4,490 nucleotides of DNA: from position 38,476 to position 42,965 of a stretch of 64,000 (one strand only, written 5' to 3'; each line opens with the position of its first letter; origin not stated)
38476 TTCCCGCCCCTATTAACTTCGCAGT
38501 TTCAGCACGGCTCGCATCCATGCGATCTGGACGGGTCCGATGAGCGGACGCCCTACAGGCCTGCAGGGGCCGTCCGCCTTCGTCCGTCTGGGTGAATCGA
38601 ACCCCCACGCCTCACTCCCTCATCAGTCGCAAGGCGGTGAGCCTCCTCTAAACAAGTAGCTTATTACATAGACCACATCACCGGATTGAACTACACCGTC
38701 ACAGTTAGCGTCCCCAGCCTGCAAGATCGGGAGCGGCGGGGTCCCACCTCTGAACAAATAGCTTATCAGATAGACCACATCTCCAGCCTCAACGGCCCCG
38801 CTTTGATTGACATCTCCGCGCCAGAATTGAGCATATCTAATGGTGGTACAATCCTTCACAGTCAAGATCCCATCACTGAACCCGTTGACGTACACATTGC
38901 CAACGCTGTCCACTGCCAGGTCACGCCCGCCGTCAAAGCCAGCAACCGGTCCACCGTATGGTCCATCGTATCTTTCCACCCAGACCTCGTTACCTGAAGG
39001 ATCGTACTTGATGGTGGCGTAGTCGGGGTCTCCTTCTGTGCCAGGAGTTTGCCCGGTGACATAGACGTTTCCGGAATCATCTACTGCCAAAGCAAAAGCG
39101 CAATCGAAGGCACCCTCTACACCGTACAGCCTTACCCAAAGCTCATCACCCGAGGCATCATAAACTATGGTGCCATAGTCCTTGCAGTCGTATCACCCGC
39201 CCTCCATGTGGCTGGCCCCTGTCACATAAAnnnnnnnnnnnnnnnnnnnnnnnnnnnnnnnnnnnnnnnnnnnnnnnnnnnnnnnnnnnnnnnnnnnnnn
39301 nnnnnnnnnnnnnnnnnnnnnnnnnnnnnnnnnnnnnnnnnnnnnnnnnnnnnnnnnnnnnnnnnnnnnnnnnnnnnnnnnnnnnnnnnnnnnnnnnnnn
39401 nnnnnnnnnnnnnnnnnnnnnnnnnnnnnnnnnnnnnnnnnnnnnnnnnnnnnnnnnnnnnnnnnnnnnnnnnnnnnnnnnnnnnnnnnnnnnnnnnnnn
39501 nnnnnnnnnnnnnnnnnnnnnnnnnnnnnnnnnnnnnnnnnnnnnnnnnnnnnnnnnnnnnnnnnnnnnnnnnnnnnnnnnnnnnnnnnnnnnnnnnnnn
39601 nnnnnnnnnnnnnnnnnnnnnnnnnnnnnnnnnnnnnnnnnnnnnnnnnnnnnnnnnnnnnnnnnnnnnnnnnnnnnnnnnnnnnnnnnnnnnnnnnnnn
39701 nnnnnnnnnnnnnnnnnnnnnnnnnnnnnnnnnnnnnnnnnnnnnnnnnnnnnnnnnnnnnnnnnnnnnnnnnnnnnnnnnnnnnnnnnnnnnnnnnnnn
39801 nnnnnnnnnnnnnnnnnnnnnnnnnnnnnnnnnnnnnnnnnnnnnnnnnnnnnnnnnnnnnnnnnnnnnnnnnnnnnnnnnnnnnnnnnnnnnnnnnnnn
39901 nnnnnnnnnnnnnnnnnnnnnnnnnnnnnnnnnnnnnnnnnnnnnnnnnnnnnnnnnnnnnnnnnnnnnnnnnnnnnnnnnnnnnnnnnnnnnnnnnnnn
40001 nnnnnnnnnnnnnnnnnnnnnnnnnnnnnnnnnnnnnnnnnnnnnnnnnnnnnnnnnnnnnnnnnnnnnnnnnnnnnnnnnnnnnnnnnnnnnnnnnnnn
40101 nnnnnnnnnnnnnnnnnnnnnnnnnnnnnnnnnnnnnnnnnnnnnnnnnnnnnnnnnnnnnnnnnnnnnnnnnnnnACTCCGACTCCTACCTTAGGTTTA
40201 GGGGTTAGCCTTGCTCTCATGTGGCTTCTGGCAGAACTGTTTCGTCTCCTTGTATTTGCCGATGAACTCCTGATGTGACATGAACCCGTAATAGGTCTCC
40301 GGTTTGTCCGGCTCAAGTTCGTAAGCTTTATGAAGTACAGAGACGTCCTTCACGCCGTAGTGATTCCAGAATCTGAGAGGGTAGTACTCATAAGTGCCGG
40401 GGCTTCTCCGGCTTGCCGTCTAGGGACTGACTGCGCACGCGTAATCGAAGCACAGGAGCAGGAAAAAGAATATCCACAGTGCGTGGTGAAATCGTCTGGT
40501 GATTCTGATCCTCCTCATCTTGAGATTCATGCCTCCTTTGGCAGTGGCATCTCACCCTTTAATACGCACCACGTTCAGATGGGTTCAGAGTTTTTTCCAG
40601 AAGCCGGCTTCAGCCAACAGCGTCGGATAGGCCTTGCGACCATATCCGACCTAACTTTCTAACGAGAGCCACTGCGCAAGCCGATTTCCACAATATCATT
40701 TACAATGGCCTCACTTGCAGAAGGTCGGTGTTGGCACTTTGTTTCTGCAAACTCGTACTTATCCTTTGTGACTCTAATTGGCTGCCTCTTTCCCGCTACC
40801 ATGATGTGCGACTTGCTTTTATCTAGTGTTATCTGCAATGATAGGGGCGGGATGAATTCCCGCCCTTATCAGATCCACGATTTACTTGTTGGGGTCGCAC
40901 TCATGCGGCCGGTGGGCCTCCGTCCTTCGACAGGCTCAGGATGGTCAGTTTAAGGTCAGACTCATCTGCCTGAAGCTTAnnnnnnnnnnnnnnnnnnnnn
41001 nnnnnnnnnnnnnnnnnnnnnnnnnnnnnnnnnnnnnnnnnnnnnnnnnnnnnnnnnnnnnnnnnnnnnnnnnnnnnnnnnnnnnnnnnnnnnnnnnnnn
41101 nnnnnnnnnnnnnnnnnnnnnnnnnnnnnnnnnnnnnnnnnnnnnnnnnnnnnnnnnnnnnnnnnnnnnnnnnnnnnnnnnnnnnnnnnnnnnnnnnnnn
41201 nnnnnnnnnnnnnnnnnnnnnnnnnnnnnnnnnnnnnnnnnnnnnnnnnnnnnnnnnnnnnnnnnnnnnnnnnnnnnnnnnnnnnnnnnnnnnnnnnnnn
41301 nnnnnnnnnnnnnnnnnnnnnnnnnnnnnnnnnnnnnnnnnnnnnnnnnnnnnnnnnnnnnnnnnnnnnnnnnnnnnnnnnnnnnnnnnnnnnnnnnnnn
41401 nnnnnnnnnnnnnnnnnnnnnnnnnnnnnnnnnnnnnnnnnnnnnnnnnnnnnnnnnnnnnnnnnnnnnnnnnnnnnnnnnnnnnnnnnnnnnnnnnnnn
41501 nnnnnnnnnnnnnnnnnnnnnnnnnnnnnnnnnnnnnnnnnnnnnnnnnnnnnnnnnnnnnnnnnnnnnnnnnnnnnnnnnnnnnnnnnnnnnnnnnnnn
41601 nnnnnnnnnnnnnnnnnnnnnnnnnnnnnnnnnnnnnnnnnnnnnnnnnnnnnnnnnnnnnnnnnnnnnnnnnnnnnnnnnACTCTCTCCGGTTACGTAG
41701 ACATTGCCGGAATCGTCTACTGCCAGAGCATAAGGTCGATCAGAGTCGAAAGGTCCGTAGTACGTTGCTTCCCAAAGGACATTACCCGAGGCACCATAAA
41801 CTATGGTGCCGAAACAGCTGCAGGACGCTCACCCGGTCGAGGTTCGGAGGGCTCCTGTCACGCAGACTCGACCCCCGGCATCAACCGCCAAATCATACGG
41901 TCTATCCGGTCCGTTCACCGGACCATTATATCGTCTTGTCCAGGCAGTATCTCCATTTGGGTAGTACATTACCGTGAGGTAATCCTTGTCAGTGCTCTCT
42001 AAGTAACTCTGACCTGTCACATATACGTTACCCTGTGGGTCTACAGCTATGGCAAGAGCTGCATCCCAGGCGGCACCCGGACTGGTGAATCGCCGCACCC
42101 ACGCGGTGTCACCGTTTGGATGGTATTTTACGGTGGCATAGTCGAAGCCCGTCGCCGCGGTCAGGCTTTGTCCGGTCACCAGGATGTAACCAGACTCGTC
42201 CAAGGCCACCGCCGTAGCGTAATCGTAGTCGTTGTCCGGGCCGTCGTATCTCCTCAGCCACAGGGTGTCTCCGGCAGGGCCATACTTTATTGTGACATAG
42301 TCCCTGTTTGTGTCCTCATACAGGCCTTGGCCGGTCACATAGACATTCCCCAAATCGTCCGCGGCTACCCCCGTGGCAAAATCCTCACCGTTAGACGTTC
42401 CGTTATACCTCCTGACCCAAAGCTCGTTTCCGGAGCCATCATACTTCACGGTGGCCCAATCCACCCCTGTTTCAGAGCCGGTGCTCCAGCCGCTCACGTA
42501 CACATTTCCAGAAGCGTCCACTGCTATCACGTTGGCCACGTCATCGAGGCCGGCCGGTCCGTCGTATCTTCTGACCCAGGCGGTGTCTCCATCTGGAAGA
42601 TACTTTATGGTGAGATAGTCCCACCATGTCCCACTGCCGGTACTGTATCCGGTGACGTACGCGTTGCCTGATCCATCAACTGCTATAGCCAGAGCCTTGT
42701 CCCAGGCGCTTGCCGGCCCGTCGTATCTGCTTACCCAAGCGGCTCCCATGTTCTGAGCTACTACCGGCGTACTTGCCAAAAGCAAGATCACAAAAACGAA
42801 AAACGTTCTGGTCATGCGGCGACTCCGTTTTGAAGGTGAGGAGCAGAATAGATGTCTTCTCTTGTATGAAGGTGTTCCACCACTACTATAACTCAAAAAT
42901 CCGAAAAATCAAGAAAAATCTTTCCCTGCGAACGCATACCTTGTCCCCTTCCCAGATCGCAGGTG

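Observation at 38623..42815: Two tandem secreted beta-propeller/dockerin paralogs each carry an in-frame TGA at the homologous position, creating a U-x-x-C motif followed by a nucleotide-conserved hairpin: candidate selenoproteins with SECIS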

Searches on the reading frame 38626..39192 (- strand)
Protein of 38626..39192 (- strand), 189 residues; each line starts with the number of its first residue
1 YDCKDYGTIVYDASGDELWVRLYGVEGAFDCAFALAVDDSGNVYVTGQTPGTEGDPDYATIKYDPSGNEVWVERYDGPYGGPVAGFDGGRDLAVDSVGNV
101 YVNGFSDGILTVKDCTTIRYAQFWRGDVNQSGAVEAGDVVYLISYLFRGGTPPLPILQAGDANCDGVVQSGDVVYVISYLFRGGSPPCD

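Call 18: find_related_loci(query=window:38626-39192:-, collection=metagenome_contigs, flank=6000)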
Query seq(189 aa) (189 aa) in metagenome_contigs; peptide patterns used: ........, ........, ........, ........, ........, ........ (x = any residue, [..] = any of these).
268 stretches matched a pattern; 67 encode a relative of the query (tblastn E <= 1e-3); 67 distinct loci.
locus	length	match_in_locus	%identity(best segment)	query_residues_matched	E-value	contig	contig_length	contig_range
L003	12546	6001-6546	52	3-188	9e-58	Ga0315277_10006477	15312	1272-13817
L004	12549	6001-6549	54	5-188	4e-52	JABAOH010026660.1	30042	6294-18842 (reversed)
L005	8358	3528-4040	52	14-188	5e-44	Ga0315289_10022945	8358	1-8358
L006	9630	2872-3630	50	4-187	7e-43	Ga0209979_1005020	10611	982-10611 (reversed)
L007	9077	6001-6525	52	5-182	2e-42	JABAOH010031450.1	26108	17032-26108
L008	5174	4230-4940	41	2-188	4e-36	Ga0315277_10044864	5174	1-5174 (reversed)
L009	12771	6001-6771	55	4-151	2e-30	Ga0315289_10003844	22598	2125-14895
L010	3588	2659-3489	44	2-152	9e-30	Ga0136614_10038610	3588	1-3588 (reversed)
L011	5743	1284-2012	47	2-133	2e-26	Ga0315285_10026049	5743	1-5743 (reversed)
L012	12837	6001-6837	52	3-151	2e-26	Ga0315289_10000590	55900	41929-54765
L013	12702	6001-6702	52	5-129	9e-26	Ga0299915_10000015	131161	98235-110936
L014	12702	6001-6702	52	5-129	9e-26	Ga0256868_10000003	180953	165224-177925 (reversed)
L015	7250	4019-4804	41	4-153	6e-25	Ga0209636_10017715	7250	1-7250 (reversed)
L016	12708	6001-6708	43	5-135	6e-24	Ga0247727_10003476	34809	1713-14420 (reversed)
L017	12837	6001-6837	45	3-129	8e-24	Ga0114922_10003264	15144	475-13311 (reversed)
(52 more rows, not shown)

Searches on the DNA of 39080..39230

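Call 29: search_rna_families(source=window, start=39080, end=39230, threshold=evalue, max_evalue=10)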
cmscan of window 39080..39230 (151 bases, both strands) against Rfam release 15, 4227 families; matches with E-value up to 10: 3.
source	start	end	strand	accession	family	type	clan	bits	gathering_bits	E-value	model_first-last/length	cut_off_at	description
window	39099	39154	-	RF00157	SNORD39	Gene; snRNA; snoRNA; CD-box;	CL00057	11.4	35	7.4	1-80/80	no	Small nucleolar RNA SNORD55/SNORD39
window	39104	39153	-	RF00095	snoPyro_CD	Gene; snRNA; snoRNA; CD-box;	CL00132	11.1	45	6.2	1-58/58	no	Pyrococcus C/D box small nucleolar RNA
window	39160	39209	-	RF00195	RsmY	Gene; sRNA;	CL00106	8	57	6.4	72-121/121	no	RsmY RNA family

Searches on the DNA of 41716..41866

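Call 30: search_rna_families(source=window, start=41716, end=41866, threshold=evalue, max_evalue=10)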
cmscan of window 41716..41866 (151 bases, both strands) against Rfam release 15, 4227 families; matches with E-value up to 10: 0.
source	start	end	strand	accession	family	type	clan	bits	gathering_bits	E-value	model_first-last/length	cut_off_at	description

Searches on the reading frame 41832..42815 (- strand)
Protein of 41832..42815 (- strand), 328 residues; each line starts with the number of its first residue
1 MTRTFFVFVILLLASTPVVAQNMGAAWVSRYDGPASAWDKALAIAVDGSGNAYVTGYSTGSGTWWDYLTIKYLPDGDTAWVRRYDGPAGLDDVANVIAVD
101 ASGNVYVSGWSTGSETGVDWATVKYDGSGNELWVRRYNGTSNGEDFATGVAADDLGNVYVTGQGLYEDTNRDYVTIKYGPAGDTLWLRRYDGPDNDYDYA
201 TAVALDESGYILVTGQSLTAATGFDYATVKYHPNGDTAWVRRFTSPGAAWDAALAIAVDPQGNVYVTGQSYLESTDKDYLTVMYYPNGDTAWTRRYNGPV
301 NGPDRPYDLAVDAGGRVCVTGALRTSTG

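Call 50: list_cluster_members(proteins=[window:41832-42815:-, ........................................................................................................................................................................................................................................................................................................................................, window:40980-41681:-, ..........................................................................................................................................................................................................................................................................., window:38626-39090:-])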
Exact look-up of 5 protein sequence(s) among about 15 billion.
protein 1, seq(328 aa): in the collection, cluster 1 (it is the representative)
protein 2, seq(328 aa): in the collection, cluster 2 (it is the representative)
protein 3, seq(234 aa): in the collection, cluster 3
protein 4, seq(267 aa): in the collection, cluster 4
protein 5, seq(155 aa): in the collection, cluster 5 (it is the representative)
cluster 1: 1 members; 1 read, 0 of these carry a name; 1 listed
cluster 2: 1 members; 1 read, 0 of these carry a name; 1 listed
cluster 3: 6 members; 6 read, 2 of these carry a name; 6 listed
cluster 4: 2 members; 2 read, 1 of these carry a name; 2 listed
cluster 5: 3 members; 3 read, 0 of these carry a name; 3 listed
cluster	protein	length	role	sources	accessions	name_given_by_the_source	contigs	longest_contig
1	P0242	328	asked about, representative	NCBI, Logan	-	-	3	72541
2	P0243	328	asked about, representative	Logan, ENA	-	-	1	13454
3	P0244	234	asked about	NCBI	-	-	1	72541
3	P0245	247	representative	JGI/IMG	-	hypothetical protein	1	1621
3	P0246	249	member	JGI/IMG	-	hypothetical protein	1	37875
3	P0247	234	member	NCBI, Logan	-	-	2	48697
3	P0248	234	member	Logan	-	-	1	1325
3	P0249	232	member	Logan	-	-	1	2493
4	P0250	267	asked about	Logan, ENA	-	-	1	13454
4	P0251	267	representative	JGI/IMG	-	hypothetical protein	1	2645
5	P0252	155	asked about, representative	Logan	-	-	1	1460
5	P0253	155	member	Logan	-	-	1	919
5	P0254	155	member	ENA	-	-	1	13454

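Call 51: find_encoding_contigs(protein=P0246, flank=10000, max_places=3)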
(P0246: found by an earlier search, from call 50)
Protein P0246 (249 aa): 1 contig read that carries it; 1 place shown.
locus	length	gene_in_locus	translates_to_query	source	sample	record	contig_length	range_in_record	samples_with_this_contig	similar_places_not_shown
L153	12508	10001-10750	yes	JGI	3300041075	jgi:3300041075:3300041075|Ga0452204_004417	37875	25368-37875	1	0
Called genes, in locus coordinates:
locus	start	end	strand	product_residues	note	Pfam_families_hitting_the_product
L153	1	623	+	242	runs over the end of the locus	PF09694:Gcw_chp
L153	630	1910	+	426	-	PF08245:Mur_ligase_M, PF02875:Mur_ligase_C, PF27239:FOL3_C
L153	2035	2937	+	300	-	PF21088:MS_channel_1st (weak), PF00924:MS_channel_2nd, PF21082:MS_channel_3rd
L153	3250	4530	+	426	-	PF27218:MJ0043_C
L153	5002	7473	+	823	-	PF00521:DNA_topoisoIV, PF03989:DNA_gyraseA_C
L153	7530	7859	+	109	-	-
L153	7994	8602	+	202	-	PF01812:5-FTHF_cyc-lig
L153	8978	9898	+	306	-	PF01436:NHL (faint), PF24170:Fn3-II_PB4 (faint), PF06739:SBBP (weak)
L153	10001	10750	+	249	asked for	PF06739:SBBP (faint), PF00404:Dockerin_1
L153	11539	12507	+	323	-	?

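Call 52: find_encoding_contigs(protein=P0247, flank=10000, max_places=3)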
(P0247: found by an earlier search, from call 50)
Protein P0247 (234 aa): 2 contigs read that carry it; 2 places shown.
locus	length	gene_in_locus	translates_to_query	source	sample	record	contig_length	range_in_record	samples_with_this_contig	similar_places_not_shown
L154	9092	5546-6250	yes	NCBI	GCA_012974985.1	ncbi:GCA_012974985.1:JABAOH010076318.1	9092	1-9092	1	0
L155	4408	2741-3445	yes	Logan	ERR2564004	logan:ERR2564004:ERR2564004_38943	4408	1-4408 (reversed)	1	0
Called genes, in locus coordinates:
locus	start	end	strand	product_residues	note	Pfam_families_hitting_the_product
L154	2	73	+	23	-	?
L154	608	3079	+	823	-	PF00521:DNA_topoisoIV, PF03989:DNA_gyraseA_C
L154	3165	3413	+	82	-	-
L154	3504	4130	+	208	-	PF01812:5-FTHF_cyc-lig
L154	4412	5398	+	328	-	PF06739:SBBP (weak)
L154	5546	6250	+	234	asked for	PF00404:Dockerin_1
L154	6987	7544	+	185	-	-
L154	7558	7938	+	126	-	PF06739:SBBP (faint)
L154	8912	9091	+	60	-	?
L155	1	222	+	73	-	?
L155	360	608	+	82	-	-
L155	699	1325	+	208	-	PF01812:5-FTHF_cyc-lig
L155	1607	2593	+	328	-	PF06739:SBBP (weak)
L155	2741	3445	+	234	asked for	PF00404:Dockerin_1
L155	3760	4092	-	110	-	-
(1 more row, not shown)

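Call 53: find_encoding_contigs(protein=P0251, flank=10000, max_places=3)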
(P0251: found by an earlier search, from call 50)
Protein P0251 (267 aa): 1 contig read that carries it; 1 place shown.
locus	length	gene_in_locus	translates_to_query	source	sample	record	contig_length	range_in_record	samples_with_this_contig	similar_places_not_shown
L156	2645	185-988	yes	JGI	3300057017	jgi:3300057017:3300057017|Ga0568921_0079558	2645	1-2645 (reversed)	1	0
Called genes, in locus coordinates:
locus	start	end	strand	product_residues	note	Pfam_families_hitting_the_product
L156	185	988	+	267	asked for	PF06739:SBBP (weak), PF00404:Dockerin_1 (weak)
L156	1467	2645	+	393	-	?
